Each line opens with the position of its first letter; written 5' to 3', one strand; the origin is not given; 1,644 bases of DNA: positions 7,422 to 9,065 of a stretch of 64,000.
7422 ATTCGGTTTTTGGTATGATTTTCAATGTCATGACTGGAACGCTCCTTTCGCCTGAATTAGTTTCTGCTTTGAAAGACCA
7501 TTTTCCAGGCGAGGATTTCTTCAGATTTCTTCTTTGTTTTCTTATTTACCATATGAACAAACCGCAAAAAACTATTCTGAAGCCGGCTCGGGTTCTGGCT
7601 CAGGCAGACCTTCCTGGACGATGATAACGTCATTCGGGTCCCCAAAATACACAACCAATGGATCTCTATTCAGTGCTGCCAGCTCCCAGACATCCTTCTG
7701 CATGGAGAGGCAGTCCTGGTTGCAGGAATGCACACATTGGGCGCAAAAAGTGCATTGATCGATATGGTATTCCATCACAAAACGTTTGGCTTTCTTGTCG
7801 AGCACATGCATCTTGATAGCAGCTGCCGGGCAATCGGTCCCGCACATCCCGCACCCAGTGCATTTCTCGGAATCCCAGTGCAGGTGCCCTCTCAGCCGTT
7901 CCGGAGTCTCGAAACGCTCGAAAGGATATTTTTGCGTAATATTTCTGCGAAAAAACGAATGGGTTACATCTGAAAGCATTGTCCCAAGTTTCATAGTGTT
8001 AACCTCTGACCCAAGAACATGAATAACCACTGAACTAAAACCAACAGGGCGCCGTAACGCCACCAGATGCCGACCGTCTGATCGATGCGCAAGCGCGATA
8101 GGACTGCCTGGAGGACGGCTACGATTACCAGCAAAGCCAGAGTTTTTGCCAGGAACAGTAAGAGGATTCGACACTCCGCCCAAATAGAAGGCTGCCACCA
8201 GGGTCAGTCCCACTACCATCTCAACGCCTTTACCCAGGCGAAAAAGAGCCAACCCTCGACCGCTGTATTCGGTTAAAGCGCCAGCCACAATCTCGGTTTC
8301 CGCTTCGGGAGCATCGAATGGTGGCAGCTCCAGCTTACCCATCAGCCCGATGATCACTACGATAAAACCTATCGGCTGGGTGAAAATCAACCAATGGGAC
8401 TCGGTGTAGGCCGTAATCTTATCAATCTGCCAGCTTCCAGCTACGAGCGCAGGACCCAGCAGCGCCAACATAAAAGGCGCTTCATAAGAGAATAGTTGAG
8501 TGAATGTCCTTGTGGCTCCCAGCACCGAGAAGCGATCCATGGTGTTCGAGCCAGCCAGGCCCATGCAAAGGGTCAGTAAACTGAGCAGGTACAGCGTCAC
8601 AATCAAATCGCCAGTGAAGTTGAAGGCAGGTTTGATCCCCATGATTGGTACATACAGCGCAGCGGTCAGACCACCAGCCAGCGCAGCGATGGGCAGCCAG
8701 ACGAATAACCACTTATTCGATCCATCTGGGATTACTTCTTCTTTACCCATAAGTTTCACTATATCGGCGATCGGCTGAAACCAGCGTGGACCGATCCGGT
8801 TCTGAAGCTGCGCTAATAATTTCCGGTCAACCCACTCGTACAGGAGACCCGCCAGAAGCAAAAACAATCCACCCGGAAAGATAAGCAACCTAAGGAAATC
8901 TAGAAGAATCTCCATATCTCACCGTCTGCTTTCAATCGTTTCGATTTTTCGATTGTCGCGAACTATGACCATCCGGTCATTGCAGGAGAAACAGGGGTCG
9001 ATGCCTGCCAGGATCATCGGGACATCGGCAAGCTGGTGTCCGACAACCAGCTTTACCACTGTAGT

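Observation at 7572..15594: Group 4 hydrogenase whose subunit set and gene order look like complex I minus NuoEFG and NuoM, with Ni-Fe ligands retained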

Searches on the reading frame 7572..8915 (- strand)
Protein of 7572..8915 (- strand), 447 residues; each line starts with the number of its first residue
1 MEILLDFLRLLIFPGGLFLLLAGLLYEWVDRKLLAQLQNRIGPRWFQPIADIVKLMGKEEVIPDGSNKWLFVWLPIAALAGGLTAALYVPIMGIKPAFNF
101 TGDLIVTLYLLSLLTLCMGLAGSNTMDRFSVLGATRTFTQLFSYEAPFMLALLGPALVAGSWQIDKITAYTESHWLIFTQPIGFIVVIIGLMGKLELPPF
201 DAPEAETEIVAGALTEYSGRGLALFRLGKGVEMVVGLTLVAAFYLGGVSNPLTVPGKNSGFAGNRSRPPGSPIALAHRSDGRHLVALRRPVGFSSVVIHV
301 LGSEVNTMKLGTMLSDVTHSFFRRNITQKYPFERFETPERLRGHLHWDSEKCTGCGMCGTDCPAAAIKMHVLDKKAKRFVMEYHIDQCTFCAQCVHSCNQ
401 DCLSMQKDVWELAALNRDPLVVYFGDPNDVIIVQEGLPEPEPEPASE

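Call 4: search_protein_families(library=pfam, proteins=[window:7572-8915:-], max_evalue=0.01)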
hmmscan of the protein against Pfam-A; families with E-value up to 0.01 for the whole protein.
window:7572-8915:- (447 aa): 10 families
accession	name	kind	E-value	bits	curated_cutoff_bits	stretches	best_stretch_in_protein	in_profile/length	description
PF00146.26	NADHdh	-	5e-65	220.2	27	1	18-253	9-247/298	NADH dehydrogenase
PF12838.12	Fer4_7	-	1.6e-07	32.1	27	1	351-401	1-51/52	4Fe-4S dicluster domain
PF00037.32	Fer4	-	9.9e-07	28.8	21.1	1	346-368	2-24/24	4Fe-4S binding domain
PF13187.11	Fer4_9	-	1.3e-06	28.8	27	1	351-402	1-51/52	4Fe-4S dicluster domain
PF14697.11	Fer4_21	-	9.5e-06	26.1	35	2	348-405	4-59/59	4Fe-4S dicluster domain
PF12837.12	Fer4_6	-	2.7e-05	24.4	25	1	346-367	3-24/24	4Fe-4S binding domain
PF12797.12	Fer4_2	-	0.00012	22.2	24.5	1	344-364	2-22/22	4Fe-4S binding domain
PF13237.11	Fer4_10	-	0.00013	22.3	25.5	1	348-398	5-52/53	4Fe-4S dicluster domain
PF13484.11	Fer4_16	-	0.0035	18.5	30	0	351-375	1-27/66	4Fe-4S double cluster binding domain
PF25160.1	LdpA_Fe-S-bd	-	0.0067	16.6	27.6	0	349-370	25-46/49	LdpA Fe-S cluster-binding domain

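Call 5: search_protein_families(library=ncbifam, proteins=[window:7572-8915:-], max_evalue=0.01)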
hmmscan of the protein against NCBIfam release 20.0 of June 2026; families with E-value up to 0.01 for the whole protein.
window:7572-8915:- (447 aa): 68 families (the best 25 are shown)
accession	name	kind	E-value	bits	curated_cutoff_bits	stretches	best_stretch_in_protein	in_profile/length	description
NF004741.0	PRK06076.1-2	equivalog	9.1e-53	179.6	305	1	11-252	25-275/337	NADH-quinone oxidoreductase subunit NuoH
NF040610.1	F420_dehyd_FpoH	exception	9.8e-43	146.8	475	1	19-254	23-272/339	F420H2 dehydrogenase subunit FpoH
NF004740.0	PRK06076.1-1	equivalog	7.3e-38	130.9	399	1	17-253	23-265/325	NADH-quinone oxidoreductase subunit NuoH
NF004744.0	PRK06076.1-5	equivalog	4.7e-37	128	542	1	23-254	45-286/372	NADH-quinone oxidoreductase subunit NuoH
NF004743.0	PRK06076.1-4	equivalog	8.3e-37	127.1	494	1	18-260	26-286/433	NADH-quinone oxidoreductase subunit NuoH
NF004745.0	PRK06076.1-6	equivalog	6.3e-32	111.1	450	1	17-254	26-272/341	NADH-quinone oxidoreductase subunit NuoH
NF004742.0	PRK06076.1-3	equivalog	1.2e-28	100.3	531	1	19-253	35-286/356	NADH-quinone oxidoreductase subunit NuoH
NF004537.0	PRK05888.1-3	equivalog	7.8e-21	74.5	163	1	318-421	31-147/204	NADH-quinone oxidoreductase subunit NuoI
NF006221.0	PRK08348.1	subfamily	1.6e-19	69.9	124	1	308-414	1-102/136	NADH-plastoquinone oxidoreductase subunit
TIGR01971.1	NuoI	subfamily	1.9e-18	66.2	113.05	1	318-421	6-115/121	NADH-quinone oxidoreductase, chain I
TIGR00403.1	ndhI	equivalog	1.6e-17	63.7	302.35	1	321-420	33-135/183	NAD(P)H-quinone oxidoreductase subunit I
NF009053.0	PRK12387.1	subfamily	5.3e-17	62.2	204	1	323-420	11-106/180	formate hydrogenlyase complex iron-sulfur subunit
NF004541.0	PRK05888.2-2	equivalog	2.5e-16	60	217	1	324-421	35-128/168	NADH-quinone oxidoreductase subunit NuoI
NF040612.1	F420_dehyd_FpoI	exception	2.6e-16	59.7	180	1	320-407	12-103/135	F420H2 dehydrogenase subunit FpoI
NF004543.0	PRK05888.2-5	equivalog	5.3e-15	55.5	243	1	321-406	30-118/217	NADH-quinone oxidoreductase subunit NuoI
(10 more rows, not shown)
